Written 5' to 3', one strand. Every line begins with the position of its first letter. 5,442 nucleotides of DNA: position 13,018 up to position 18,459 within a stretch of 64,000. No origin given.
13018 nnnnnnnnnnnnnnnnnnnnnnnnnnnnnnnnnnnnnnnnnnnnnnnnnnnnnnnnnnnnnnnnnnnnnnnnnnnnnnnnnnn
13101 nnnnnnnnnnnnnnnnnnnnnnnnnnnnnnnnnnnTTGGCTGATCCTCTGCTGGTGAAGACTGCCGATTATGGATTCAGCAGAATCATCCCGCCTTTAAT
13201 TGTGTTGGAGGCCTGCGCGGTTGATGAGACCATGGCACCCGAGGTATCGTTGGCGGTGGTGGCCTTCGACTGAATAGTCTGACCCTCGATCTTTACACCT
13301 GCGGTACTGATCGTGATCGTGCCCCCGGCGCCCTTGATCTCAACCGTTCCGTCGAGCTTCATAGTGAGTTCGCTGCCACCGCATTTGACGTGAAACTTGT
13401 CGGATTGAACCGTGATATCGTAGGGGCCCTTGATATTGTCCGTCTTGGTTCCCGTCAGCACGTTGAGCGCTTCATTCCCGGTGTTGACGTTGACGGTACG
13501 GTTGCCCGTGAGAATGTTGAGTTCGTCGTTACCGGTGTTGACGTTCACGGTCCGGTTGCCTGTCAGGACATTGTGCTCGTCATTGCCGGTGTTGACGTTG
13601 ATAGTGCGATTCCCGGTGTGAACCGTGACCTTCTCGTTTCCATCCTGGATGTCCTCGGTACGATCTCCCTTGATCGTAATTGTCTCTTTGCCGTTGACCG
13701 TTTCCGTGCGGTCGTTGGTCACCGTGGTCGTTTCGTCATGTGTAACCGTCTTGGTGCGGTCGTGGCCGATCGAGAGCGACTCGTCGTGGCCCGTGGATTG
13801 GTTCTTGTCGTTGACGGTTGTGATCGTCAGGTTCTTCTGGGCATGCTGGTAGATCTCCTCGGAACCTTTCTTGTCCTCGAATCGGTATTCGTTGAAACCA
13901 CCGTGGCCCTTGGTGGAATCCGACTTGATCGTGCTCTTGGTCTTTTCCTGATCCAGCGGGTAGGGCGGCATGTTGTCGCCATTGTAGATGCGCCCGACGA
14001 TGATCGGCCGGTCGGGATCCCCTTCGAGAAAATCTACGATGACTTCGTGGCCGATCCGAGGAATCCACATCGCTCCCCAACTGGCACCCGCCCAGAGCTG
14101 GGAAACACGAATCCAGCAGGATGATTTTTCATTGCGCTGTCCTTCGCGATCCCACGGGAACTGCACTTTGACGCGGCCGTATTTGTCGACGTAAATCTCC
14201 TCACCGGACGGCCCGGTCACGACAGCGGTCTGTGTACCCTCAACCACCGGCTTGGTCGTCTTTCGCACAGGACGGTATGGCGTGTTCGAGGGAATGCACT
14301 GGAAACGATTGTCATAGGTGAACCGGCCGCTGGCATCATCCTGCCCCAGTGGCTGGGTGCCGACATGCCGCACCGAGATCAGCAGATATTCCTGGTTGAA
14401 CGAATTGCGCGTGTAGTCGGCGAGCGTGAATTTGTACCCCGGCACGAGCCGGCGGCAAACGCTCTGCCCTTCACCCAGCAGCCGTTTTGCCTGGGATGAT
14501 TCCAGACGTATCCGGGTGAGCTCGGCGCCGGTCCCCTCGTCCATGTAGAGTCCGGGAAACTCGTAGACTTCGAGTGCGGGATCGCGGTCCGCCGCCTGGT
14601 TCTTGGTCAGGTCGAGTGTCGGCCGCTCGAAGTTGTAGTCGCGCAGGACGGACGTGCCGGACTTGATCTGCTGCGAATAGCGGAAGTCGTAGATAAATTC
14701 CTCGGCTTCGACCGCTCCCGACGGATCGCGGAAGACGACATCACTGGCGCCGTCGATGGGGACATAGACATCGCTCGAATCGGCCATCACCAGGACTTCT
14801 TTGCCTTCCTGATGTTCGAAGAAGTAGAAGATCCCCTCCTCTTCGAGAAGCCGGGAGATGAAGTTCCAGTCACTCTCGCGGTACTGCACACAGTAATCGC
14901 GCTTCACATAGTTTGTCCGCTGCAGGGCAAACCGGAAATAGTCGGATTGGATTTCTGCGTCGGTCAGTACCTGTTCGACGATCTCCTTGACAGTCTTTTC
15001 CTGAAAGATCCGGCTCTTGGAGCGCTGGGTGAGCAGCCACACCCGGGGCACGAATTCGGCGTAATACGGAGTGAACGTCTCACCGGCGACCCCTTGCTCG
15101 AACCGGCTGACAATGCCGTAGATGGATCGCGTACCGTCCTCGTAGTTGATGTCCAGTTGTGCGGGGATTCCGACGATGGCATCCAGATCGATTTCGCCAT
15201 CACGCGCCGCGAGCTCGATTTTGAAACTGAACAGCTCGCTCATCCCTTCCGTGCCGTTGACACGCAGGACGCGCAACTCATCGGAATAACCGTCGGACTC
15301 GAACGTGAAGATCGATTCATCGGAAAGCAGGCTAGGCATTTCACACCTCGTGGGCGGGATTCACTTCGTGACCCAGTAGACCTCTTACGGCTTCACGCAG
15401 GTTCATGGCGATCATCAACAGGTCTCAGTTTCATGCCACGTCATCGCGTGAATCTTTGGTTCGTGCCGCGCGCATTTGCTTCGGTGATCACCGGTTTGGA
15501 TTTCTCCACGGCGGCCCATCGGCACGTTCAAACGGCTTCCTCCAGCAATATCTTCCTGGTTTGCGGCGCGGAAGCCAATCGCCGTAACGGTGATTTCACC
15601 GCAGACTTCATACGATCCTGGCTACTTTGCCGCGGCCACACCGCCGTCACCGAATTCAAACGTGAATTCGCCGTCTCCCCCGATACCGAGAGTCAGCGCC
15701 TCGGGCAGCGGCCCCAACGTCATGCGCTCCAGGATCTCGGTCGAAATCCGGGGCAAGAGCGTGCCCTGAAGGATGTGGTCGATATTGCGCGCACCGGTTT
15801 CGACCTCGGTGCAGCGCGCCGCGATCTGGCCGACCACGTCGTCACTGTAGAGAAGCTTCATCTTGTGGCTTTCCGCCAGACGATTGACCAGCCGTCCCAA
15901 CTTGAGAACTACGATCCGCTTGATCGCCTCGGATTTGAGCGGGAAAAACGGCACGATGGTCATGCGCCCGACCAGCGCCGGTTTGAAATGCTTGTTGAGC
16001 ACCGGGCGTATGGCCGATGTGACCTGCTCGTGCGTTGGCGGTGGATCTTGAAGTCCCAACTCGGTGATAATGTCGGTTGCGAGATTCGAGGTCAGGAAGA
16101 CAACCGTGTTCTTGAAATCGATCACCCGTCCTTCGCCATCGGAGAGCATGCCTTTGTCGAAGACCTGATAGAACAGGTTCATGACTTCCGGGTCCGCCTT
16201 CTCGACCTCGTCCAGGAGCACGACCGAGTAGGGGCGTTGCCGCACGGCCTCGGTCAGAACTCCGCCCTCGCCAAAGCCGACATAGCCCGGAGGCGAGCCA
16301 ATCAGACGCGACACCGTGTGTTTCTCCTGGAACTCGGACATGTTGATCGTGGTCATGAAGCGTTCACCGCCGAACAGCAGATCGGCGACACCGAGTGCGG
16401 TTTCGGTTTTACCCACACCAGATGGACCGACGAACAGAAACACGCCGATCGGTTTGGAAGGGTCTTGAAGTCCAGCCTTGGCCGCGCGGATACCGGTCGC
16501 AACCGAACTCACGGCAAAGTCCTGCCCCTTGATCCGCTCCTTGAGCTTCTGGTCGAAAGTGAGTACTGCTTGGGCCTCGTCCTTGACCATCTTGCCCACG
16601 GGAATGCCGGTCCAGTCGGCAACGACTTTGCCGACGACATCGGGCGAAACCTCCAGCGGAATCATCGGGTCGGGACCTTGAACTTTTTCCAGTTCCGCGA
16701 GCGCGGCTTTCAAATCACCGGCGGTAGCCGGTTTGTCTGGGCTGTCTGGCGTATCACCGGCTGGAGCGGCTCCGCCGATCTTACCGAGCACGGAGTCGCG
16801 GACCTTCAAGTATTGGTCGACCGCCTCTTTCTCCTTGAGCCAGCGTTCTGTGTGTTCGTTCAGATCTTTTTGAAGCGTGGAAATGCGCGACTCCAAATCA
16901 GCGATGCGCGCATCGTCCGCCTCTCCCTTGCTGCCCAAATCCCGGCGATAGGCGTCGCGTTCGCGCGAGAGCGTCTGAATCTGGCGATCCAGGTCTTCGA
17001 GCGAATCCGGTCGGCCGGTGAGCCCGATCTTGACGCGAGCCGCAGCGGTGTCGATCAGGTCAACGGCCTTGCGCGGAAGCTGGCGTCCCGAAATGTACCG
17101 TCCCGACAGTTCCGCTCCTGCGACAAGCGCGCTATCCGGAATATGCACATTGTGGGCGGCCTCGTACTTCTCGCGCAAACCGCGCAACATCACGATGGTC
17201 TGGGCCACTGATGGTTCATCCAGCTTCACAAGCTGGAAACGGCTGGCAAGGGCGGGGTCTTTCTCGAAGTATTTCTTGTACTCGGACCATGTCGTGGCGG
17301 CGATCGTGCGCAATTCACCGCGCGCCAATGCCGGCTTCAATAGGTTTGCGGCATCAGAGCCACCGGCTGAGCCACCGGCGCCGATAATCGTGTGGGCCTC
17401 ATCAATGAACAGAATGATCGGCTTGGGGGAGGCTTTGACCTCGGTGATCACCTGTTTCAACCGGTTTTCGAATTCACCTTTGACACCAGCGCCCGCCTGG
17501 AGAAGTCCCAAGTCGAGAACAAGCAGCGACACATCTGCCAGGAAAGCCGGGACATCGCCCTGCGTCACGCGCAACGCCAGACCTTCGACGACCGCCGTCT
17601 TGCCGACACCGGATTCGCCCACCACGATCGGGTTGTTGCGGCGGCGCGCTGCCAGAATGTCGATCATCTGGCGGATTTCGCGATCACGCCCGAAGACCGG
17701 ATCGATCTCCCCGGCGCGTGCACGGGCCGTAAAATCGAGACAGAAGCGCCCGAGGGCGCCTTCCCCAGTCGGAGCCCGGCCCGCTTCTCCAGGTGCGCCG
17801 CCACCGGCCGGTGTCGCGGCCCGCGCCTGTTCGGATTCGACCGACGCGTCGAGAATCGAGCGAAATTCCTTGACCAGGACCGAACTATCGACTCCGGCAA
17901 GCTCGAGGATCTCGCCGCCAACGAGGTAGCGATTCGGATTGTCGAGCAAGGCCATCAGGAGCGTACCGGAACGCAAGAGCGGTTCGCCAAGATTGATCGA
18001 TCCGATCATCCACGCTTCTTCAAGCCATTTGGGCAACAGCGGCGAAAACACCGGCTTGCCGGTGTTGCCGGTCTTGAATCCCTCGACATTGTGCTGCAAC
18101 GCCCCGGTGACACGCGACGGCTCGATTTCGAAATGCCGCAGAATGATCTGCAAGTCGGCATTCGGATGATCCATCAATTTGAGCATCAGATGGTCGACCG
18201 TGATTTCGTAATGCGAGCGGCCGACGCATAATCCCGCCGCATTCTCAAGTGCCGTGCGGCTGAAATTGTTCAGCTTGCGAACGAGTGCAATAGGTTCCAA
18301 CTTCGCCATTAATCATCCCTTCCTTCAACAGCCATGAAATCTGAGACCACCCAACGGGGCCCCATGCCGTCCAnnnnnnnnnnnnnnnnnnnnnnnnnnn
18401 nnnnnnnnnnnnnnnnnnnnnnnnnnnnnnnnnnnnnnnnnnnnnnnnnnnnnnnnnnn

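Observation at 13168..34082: Complete single-array T6SS-i locus (tssJKLM-tagF-tssABC-hcp-tssEFG-clpV-vgrG)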

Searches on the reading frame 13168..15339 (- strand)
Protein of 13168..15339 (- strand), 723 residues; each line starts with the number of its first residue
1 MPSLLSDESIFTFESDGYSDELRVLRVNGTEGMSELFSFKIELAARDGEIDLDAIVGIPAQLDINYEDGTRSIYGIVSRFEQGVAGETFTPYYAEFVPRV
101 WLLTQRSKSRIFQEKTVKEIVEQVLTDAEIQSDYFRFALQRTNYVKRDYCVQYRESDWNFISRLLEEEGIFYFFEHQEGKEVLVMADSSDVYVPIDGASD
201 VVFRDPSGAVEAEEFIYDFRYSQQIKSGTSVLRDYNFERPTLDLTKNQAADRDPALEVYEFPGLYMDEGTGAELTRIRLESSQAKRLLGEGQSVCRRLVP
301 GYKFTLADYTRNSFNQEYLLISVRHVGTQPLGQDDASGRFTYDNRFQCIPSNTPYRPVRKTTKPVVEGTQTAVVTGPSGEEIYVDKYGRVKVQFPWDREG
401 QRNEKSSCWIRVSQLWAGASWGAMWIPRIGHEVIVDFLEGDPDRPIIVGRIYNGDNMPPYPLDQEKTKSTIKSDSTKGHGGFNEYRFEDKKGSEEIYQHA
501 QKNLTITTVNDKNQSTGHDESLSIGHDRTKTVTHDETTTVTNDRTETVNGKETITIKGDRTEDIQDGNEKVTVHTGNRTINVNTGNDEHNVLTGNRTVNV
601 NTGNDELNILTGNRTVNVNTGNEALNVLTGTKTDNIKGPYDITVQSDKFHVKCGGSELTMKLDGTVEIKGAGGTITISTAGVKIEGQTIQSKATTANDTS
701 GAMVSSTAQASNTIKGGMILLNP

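Call 3: search_protein_families(library=pfam, proteins=[window:13168-15339:-])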
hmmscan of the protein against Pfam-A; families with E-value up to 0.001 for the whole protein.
window:13168-15339:- (723 aa): 5 families
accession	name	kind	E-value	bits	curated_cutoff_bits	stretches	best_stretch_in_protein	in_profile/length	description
PF05954.17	Phage_GPD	-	1e-95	320.9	30.1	1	30-329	1-303/305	Phage tail baseplate hub (GPD)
PF22178.3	Gp5_trimer_C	-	2.8e-27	95.5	30.9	1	469-575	1-106/112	Bacteriophage T4 gp5 C-terminal trimerisation domain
PF04717.18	Phage_base_V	-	1.7e-16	60.7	23.8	1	385-452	12-75/75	Type VI secretion system/phage-baseplate injector OB domain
PF20093.5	DUF6484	-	9.4e-05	23.5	27.6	1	428-451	38-61/61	Domain of unknown function (DUF6484)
PF06715.18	Gp5_C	-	0.00087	19.7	20.4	0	518-540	1-23/24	Gp5 C-terminal repeat (3 copies)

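Call 11: search_protein_families(library=ncbifam, proteins=[window:13168-15339:-])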
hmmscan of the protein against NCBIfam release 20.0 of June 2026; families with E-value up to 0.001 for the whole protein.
window:13168-15339:- (723 aa): 3 families
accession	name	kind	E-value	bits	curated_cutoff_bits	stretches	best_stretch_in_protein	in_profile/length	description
TIGR03361.1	VI_Rhs_Vgr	subfamily_domain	1.5e-192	640.8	186.35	1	11-520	1-512/513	type VI secretion system tip protein TssI/VgrG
TIGR01646.1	vgr_GE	subfamily_domain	3.9e-141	471.3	121.8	1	23-503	2-480/480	type VI secretion system tip protein VgrG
NF033848.1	VgrG_rel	hypoth_equivalog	4.7e-17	61.5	275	1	359-557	367-537/547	VgrG-related protein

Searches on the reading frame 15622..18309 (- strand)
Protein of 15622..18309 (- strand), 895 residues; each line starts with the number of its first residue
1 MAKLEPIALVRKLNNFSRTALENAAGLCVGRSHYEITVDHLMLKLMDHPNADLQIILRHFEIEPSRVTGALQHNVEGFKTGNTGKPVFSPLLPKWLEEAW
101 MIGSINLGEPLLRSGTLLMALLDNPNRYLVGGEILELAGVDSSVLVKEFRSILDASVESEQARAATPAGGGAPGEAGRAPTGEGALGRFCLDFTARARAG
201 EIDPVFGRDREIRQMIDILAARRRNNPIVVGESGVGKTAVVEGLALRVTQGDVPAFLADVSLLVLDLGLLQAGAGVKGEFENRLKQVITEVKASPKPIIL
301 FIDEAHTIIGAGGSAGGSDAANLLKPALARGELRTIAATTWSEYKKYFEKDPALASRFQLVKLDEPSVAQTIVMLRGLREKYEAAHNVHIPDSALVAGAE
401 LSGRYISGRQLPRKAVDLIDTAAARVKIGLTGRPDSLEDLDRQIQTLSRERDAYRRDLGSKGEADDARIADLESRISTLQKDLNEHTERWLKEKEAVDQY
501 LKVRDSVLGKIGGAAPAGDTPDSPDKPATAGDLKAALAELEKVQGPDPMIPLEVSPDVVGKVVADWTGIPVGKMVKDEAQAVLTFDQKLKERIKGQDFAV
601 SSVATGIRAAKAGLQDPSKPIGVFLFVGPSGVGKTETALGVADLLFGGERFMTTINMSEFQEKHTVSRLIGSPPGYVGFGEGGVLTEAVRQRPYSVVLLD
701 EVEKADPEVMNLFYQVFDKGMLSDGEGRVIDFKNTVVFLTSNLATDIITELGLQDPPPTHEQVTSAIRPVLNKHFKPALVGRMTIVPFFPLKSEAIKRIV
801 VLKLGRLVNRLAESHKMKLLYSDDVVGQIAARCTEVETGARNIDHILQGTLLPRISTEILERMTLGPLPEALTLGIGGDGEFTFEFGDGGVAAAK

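Call 3: search_protein_families(library=pfam, proteins=[window:15622-18309:-])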
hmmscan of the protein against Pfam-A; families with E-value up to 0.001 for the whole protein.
window:15622-18309:- (895 aa): 14 families
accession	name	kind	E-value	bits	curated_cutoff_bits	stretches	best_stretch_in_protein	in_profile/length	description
PF07724.20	AAA_2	-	9.3e-56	188.9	27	1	619-785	1-165/166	AAA domain (Cdc48 subfamily)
PF17871.7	AAA_lid_9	-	4.5e-28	97.7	22.8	1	367-459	1-93/104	AAA lid domain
PF00004.35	AAA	-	4.5e-18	66.4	21.2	2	228-359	2-124/131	ATPase family associated with various cellular activities (AAA)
PF10431.15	ClpB_D2-small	-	1.4e-15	57.5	21.9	1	791-863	1-72/81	C-terminal, D2-small domain, of ClpB protein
PF13191.12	AAA_16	-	3.9e-12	47.4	32.6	1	205-306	2-142/167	AAA ATPase domain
PF07728.20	AAA_5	-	6.9e-11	42.7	22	1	624-742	2-122/139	AAA domain (dynein-related subfamily)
PF13401.12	AAA_22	-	5e-08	33.8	27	0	223-314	4-97/130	AAA domain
PF12775.13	AAA_7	-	0.00012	22.1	25.8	0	624-671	36-83/181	P-loop containing dynein motor region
PF13481.12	AAA_25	-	0.00014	22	27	0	228-257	37-65/195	AAA domain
PF16326.10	ABC_tran_CTD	-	0.00017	22.2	32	1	437-491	10-65/69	ABC transporter C-terminal domain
PF20703.3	nSTAND1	-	0.00025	21.2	27.1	0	206-249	17-59/379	Novel STAND NTPase 1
PF05621.17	TniB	-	0.00026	20.9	22.4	0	266-364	90-185/189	Bacterial TniB protein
PF01637.24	ATPase_2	-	0.00054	20.3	33.2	0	206-244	2-40/225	ATPase domain predominantly from Archaea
PF20720.3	nSTAND3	-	0.00077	19.6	27.2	0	212-250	7-43/155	Novel STAND NTPase 3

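Call 11: search_protein_families(library=ncbifam, proteins=[window:15622-18309:-])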
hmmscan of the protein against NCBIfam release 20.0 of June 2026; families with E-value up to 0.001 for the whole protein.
window:15622-18309:- (895 aa): 14 families
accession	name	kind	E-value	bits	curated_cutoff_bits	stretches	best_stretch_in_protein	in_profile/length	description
TIGR03345.1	VI_ClpV1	equivalog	0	1164.8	884.95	1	13-866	1-842/852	type VI secretion system ATPase TssH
TIGR03346.1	chaperone_ClpB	equivalog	6.7e-233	775.7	1232.1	1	17-862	5-833/853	ATP-dependent chaperone ClpB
NF008118.0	PRK10865.1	equivalog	9.7e-187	622.5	1417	1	15-860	8-834/857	ATP-dependent chaperone ClpB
TIGR02639.1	ClpA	equivalog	3.9e-179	597.3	993.15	2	18-442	6-427/734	ATP-dependent Clp protease ATP-binding subunit ClpA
NF033606.1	heat_AAA_ClpK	exception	2.2e-176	588.5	1900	2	167-497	246-572/949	heat shock survival AAA family ATPase ClpK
NF033607.0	disagg_AAA_ClpG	exception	2.7e-175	584.9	1900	2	21-505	97-559/932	AAA family protein disaggregase ClpG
NF008263.0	PRK11034.1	equivalog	1.3e-135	453.2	1350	2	179-428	162-411/758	ATP-dependent Clp protease ATP-binding subunit ClpA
NF003745.1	PRK05342.1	equivalog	1.8e-05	23.8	359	0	776-852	297-377/418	ATP-dependent Clp protease ATP-binding subunit ClpX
NF006616.1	PRK09183.1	subfamily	6.3e-05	22.4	300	0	212-292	88-164/253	IS21-like element helper ATPase IstB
NF009067.0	PRK12402.1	equivalog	0.00013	21.1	317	0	196-248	8-60/340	replication factor C small subunit 2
NF001679.0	PRK00440.1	equivalog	0.0002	20.5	303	0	622-658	40-78/322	replication factor C small subunit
TIGR02928.1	TIGR02928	subfamily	0.0002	20.4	181.3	0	203-245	15-61/366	orc1/cdc6 family replication initiation protein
NF038214.1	IS21_help_AAA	equivalog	0.00042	20.1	200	0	212-269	78-135/232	IS21-like element helper ATPase IstB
TIGR03499.1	FlhF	equivalog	0.00054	20.1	174.15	0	616-637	193-214/286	flagellar biosynthesis GTPase FlhF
